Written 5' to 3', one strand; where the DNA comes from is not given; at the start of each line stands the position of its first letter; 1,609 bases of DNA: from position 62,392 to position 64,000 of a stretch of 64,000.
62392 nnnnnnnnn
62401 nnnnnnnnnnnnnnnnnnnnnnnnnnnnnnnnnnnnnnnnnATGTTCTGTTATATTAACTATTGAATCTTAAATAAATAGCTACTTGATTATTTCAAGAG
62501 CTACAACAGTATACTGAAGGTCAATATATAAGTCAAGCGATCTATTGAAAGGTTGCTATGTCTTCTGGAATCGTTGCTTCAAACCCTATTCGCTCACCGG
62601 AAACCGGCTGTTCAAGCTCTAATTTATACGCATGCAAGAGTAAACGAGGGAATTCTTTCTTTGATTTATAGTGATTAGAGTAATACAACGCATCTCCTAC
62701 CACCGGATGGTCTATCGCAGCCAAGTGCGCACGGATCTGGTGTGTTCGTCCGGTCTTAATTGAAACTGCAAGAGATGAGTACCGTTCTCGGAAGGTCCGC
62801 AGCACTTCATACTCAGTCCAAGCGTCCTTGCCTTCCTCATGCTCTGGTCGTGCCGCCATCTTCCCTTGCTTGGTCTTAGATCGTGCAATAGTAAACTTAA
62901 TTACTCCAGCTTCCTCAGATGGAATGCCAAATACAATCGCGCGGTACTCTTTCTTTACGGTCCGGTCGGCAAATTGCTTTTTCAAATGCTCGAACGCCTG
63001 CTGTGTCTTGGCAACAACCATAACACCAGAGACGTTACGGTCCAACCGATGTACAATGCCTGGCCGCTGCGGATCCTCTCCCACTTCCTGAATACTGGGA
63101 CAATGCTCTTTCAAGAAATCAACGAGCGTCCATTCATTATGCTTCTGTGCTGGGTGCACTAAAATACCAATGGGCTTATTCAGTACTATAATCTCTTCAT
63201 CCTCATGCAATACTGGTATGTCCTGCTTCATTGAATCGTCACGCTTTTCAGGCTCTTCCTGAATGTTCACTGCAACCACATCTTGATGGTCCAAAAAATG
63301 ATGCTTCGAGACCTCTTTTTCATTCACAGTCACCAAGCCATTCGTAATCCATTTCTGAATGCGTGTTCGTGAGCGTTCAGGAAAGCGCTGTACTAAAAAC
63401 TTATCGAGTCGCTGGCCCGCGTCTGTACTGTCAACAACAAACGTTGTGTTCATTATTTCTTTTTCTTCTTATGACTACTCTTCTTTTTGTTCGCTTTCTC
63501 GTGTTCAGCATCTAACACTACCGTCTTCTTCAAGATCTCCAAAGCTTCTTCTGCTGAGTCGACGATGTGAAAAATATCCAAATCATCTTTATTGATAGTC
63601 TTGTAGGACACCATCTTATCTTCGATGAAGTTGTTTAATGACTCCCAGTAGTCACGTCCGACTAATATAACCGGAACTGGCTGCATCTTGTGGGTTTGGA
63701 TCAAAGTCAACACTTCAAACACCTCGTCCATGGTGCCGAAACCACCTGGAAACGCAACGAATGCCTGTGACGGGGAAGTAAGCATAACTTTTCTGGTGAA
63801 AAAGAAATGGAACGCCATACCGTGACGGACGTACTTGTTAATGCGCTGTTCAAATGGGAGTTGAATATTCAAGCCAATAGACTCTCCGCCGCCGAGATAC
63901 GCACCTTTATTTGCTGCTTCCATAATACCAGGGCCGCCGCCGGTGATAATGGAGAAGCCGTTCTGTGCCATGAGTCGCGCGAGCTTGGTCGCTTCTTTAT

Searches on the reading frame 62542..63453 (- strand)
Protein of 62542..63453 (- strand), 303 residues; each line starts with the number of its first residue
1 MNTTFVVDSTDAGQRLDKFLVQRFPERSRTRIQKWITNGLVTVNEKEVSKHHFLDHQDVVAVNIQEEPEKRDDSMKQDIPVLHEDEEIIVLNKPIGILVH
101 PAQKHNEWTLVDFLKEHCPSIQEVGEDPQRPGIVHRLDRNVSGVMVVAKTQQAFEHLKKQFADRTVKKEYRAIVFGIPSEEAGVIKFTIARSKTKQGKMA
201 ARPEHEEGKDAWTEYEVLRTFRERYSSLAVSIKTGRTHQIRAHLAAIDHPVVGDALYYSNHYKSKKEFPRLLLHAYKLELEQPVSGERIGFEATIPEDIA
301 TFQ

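Call 115: search_protein_families(library=pfam, proteins=[window:62542-63453:-], max_evalue=0.001)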
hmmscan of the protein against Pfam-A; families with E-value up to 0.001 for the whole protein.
window:62542-63453:- (303 aa): 2 families
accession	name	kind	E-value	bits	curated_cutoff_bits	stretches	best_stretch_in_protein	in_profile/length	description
PF00849.27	PseudoU_synth_2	-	1.8e-35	122.9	26.8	1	88-246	2-152/152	RNA pseudouridylate synthase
PF01479.30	S4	-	3.2e-09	36.8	22.8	1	14-60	1-48/48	S4 domain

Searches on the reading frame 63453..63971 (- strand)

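Call 115: search_protein_families(library=pfam, proteins=[window:63453-63971:-], max_evalue=0.001)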
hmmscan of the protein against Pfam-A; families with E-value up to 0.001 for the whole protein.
window:63453-63971:- (172 aa): 2 families
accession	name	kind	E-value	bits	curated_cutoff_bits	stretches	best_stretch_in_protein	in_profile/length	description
PF03641.19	Lysine_decarbox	-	1.5e-35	122.6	27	1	17-146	1-130/131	Possible lysine decarboxylase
PF18306.6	LDcluster4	-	8e-11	42.2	26.3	1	1-88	28-114/151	SLOG cluster4 family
